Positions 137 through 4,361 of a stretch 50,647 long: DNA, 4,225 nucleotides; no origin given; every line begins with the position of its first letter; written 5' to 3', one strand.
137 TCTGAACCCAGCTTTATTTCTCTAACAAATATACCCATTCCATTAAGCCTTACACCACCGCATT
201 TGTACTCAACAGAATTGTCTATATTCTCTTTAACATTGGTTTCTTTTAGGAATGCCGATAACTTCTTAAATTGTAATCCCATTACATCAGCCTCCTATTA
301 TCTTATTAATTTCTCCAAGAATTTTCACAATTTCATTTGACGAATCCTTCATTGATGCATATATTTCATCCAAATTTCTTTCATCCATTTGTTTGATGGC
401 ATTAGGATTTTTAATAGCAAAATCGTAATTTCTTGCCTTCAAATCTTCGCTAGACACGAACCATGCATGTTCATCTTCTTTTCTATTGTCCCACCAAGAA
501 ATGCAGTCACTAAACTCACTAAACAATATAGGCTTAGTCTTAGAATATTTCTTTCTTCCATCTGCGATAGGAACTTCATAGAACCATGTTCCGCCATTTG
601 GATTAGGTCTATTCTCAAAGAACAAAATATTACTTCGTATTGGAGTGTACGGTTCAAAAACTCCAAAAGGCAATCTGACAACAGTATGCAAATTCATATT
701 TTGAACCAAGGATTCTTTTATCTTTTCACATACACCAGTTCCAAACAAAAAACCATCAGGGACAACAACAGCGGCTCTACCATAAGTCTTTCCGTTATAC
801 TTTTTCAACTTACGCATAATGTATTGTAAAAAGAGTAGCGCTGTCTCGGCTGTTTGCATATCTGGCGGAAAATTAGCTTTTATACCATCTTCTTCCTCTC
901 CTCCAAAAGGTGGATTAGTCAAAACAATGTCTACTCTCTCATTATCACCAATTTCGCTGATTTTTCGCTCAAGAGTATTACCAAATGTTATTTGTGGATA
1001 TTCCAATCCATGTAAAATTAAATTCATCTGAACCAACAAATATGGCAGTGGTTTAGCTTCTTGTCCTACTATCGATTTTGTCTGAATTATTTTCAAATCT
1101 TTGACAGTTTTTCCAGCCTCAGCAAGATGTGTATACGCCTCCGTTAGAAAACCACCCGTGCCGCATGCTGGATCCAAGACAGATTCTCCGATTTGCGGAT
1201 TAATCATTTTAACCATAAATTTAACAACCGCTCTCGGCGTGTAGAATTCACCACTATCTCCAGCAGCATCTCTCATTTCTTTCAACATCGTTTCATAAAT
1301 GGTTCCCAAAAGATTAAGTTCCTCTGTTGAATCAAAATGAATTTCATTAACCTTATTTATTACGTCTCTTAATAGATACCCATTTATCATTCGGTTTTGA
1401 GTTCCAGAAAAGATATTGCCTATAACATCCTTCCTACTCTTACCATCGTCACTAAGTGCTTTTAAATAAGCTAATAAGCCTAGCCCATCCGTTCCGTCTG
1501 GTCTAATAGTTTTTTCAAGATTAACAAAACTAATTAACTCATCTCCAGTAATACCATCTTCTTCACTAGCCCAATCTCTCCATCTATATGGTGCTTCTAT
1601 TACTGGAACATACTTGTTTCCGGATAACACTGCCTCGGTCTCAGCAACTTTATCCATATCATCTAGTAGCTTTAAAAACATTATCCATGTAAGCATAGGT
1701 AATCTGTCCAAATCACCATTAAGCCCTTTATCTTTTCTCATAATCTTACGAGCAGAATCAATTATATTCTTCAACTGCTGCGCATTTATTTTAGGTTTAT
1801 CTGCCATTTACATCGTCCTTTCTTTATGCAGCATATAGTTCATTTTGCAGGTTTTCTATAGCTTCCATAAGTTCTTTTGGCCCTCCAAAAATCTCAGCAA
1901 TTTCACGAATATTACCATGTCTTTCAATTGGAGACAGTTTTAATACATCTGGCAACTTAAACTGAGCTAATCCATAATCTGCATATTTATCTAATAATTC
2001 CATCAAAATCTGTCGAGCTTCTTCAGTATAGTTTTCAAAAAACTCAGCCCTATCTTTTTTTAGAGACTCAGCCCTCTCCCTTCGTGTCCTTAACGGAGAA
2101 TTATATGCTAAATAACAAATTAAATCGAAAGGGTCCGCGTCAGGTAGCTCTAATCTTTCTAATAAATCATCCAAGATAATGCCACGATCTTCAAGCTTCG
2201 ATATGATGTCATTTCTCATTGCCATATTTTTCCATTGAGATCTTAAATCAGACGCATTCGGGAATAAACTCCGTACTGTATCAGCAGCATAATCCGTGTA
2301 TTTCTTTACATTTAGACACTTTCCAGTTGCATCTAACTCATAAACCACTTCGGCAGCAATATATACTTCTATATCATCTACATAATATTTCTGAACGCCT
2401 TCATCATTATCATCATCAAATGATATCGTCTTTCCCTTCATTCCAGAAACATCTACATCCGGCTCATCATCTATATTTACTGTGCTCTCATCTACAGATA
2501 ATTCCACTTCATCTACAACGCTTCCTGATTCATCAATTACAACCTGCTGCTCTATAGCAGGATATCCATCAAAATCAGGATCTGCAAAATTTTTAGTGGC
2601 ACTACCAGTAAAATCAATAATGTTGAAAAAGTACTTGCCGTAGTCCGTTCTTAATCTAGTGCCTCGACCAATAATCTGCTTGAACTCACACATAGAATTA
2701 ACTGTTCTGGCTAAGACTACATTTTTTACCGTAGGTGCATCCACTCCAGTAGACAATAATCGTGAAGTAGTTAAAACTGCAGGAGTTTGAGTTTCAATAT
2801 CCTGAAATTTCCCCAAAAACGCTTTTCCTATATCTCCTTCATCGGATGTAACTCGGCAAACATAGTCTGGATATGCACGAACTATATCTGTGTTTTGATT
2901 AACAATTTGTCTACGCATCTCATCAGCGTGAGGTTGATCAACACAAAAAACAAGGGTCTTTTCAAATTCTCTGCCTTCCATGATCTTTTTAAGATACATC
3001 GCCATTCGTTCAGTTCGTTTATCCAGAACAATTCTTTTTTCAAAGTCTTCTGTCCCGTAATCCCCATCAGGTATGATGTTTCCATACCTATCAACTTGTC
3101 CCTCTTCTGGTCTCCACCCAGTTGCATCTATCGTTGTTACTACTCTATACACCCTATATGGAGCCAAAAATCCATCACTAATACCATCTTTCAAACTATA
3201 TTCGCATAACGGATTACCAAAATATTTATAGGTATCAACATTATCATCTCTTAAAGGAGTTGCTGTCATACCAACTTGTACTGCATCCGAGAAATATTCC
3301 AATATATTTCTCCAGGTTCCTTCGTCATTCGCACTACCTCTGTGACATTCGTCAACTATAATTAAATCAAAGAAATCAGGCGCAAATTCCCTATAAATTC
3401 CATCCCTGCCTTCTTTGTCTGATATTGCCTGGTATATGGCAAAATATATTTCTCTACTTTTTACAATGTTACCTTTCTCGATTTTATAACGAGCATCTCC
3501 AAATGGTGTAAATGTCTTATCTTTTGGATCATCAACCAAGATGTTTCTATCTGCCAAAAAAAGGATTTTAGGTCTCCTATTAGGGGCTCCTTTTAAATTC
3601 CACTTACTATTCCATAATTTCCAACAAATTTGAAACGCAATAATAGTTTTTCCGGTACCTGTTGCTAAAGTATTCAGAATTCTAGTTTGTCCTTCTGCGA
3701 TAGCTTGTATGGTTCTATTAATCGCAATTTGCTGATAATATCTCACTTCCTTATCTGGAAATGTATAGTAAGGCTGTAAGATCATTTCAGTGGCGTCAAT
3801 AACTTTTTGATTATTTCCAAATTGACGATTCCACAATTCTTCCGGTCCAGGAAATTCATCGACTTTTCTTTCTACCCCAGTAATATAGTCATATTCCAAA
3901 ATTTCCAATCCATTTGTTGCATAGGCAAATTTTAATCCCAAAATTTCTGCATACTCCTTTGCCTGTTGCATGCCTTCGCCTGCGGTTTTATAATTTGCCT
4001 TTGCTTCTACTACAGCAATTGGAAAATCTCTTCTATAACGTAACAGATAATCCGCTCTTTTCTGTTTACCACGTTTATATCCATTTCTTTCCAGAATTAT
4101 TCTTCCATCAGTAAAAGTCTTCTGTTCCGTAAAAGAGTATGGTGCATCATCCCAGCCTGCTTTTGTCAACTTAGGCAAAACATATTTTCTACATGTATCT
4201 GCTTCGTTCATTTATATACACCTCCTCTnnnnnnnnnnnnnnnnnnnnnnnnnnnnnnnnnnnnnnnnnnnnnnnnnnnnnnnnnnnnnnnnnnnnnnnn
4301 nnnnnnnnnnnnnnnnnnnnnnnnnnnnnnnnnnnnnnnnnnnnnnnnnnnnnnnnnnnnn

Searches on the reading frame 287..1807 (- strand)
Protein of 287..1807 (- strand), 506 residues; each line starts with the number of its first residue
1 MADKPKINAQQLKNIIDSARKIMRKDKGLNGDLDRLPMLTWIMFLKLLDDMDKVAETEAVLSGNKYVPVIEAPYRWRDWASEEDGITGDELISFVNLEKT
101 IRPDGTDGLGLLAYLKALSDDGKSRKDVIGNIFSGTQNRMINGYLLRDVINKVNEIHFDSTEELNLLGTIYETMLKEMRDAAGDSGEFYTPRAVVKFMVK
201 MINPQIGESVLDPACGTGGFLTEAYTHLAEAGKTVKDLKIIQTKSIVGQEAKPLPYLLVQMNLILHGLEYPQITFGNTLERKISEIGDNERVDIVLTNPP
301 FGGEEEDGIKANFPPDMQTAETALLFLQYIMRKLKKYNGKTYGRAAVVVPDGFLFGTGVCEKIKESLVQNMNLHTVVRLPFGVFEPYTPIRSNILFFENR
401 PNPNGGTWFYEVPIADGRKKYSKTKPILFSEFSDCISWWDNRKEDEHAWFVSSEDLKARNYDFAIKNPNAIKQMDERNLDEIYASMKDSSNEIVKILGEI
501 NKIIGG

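Call 6: search_protein_families(library=pfam, proteins=[window:287-1807:-], max_evalue=0.01)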
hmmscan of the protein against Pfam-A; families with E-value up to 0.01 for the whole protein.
window:287-1807:- (506 aa): 5 families
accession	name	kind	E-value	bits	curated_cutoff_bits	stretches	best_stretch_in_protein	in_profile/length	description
PF02384.22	N6_Mtase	-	7.2e-67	226.3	20.4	1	165-475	4-309/311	N-6 DNA Methylase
PF01170.24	UPF0020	-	1e-06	29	22.3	1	198-302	20-132/197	RMKL-like, methyltransferase domain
PF12161.14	HsdM_N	-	1.2e-06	29.6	24.5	1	12-152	1-134/135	HsdM N-terminal domain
PF20473.4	MmeI_Mtase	-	2.1e-05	24.3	27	1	209-237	22-50/259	MmeI, DNA-methyltransferase domain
PF07669.17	Eco57I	-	2.6e-05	24.8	25.3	1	281-383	63-170/171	Eco57I restriction-modification methylase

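Call 7: search_protein_families(library=padloc, proteins=[window:287-1807:-], max_evalue=0.01)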
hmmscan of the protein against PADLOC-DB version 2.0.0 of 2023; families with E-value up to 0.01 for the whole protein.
window:287-1807:- (506 aa): 64 families (the best 25 are shown)
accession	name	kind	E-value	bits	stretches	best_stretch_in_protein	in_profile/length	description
PDLC03025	MTase_I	-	2.4e-178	592.4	1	11-464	2-442/569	Type I methyltransferase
PDLC03021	MTase_I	-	1.7e-154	513.3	1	12-505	3-490/491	Type I methyltransferase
PDLC03026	MTase_I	-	2.8e-69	232.5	1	113-503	70-473/487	Type I methyltransferase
PDLC03036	MTase_I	-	2.5e-61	205.9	2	127-416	153-447/635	Type I methyltransferase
PDLC04134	mad2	-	1.1e-53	180.8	1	7-442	136-487/492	mads_2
PDLC03031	MTase_I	-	3.1e-37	126.2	1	141-397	137-401/834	Type I methyltransferase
PDLC03022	MTase_I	-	6.1e-32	108.9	1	146-485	145-488/857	Type I methyltransferase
PDLC03029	MTase_I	-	1.8e-29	100.7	1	111-384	102-389/661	Type I methyltransferase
PDLC03033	MTase_I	-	3.3e-26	90.3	1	145-496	158-520/541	Type I methyltransferase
PDLC03035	MTase_I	-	3e-25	86.8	1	140-305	129-288/653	Type I methyltransferase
PDLC03039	MTase_I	-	3e-25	86.5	1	141-379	122-359/708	Type I methyltransferase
PDLC03038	MTase_I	-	1.5e-24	84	1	137-360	121-343/896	Type I methyltransferase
PDLC03318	MTase_II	-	2.5e-24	83.6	2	126-229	287-387/723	Type II methyltransferase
PDLC03018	MTase_I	-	1.7e-21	74.4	2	139-229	263-350/749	Type I methyltransferase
PDLC03027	MTase_I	-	1.9e-21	74.3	1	159-457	130-425/810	Type I methyltransferase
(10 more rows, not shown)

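Call 8: search_protein_families(library=ncbifam, proteins=[window:287-1807:-], max_evalue=0.01)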
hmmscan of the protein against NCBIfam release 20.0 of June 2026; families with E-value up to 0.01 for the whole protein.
window:287-1807:- (506 aa): 6 families
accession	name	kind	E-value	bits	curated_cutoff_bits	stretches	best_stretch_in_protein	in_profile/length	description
NF047738.1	antiphage_MADS2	equivalog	2.1e-27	95.7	720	2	131-236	259-361/654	methylation-associated defense system DNA methyltransferase MAD2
TIGR00497.1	hsdM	equivalog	2.1e-20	72.9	242.75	1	146-482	157-497/515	type I restriction-modification system subunit M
TIGR02987.1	met_A_Alw26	exception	1.5e-07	30.6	353.5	1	185-303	3-124/523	Alw26I/Eco31I/Esp3I family type II restriction adenine-specific DNA-methyltransferase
TIGR01177.1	TIGR01177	hypoth_equivalog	5e-05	22.8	316.55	1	195-224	171-200/330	TIGR01177 family methyltransferase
NF033452.1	BREX_1_MTaseX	exception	0.0001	20.3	500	0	292-387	508-601/1210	BREX-1 system adenine-specific DNA-methyltransferase PglX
NF033455.1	BREX_6_MTaseX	exception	0.003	15.1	900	0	289-386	552-645/1319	BREX-6 system adenine-specific DNA-methyltransferase PglX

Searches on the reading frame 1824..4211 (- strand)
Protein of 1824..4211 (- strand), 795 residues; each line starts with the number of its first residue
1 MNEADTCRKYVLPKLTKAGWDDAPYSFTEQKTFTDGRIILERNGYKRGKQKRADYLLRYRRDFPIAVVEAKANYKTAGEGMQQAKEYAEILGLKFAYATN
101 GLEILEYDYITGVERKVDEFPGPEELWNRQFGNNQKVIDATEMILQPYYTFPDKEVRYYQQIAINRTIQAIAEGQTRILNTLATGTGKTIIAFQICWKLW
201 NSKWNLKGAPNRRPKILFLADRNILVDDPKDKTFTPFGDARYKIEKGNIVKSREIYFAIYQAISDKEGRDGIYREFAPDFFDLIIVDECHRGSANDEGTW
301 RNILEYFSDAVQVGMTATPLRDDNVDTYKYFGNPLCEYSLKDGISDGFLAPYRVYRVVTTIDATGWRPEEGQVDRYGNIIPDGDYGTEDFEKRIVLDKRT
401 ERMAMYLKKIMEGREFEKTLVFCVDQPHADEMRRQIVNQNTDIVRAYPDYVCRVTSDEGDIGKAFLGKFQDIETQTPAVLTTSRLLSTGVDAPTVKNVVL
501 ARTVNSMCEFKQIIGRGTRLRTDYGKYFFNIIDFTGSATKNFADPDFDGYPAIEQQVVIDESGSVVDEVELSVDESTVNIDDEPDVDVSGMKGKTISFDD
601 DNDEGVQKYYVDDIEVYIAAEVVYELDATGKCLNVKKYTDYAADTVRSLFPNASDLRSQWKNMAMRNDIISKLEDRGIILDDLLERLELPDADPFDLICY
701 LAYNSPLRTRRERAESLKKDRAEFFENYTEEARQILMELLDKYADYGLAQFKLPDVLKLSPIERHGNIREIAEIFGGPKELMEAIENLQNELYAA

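Call 6: search_protein_families(library=pfam, proteins=[window:1824-4211:-], max_evalue=0.01)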
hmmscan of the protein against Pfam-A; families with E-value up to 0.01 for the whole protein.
window:1824-4211:- (795 aa): 7 families
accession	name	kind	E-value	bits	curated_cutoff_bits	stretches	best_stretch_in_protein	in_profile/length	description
PF04851.21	ResIII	-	1.4e-37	129.6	22.5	1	154-320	2-163/164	Type III restriction enzyme, res subunit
PF08463.15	EcoEI_R_C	-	1.3e-28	100.6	24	1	637-793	2-163/163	EcoEI R protein C-terminal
PF18766.7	SWI2_SNF2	-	1.2e-16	61.5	26.7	1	159-351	1-187/221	SWI2/SNF2 ATPase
PF04313.20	HSDR_N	-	1.2e-06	29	25.1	1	45-109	120-192/198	Type I restriction enzyme R protein N terminus (HSDR_N)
PF13588.12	HSDR_N_2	-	2.2e-06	28.2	25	1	27-108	13-95/110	Type I restriction enzyme R protein N terminus (HSDR_N)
PF00270.35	DEAD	-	3.2e-06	27.4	26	1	166-320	6-161/167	DEAD/DEAH box helicase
PF00271.37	Helicase_C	-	1.6e-05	25.5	23.5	1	407-520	6-109/110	Helicase conserved C-terminal domain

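Call 7: search_protein_families(library=padloc, proteins=[window:1824-4211:-], max_evalue=0.01)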
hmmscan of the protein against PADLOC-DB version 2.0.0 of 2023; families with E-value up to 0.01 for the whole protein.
window:1824-4211:- (795 aa): 13 families
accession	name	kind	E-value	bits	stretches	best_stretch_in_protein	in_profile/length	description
PDLC03049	REase_I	-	7.9e-222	736.6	1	1-794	9-801/807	Type I restriction enzyme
PDLC03047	REase_I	-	4.6e-35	118.7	1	47-524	234-707/1107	Type I restriction enzyme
PDLC03050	REase_I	-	9e-31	105.3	1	599-793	21-212/219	Type I restriction enzyme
PDLC03042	REase_I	-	4e-28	95.4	1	152-534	441-844/1170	Type I restriction enzyme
PDLC02707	PbeA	-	6e-24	82.6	1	152-535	249-630/672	PbeA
PDLC02704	PbeA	-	2.3e-21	73.9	2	283-535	386-644/682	PbeA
PDLC03659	mREase_IV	-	1.7e-20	70.6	1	173-542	237-573/945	Type IV methyl-directed restriction enzyme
PDLC03658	mREase_IV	-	3.7e-16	56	2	162-359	228-412/953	Type IV methyl-directed restriction enzyme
PDLC02706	PbeA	-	4.5e-09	33.4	0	403-576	547-709/722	PbeA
PDLC02703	PbeA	-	2.8e-06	24.2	1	283-540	369-619/626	PbeA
PDLC03597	REase_MTase_IIG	-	8.2e-06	21.6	0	475-520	550-595/1646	Type IIG restriction enzyme-methyltransferase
PDLC01439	typeIV_DinG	-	0.0024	14.6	0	151-259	12-102/575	CAS-IV-A; associated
PDLC03040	REase_I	-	0.0028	13.5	1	284-349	413-479/1029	Type I restriction enzyme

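Call 8: search_protein_families(library=ncbifam, proteins=[window:1824-4211:-], max_evalue=0.01)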
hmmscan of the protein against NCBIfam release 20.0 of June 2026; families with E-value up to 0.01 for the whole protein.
window:1824-4211:- (795 aa): 7 families
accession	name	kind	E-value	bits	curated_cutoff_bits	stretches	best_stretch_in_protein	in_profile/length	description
NF046051.1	restrict_EcoAI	equivalog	1.3e-303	1009.2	550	1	1-794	1-768/768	EcoAI/FtnUII family type I restriction enzme subunit R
NF008521.0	PRK11448.1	equivalog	1.3e-54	185.7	729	2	114-533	376-813/1123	type I restriction-modification system endonuclease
TIGR04095.1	dnd_restrict_1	equivalog_domain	1.6e-18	66.9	600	1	283-539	136-400/451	DNA phosphorothioation system restriction enzyme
NF053632.1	heli_RadD_YejH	equivalog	3.3e-18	65.3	720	1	156-541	3-361/573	DNA repair helicase RadD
TIGR00348.1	hsdR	subfamily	9.5e-15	54.1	284.55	1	155-350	234-443/674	HsdR family type I site-specific deoxyribonuclease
NF046055.1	restr_BPTD_3080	equivalog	0.0023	16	800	0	168-202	145-180/970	BPTD_3080 family restriction endonuclease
NF010337.0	PRK13766.1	equivalog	0.004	15.3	610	0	155-322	16-176/781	Hef nuclease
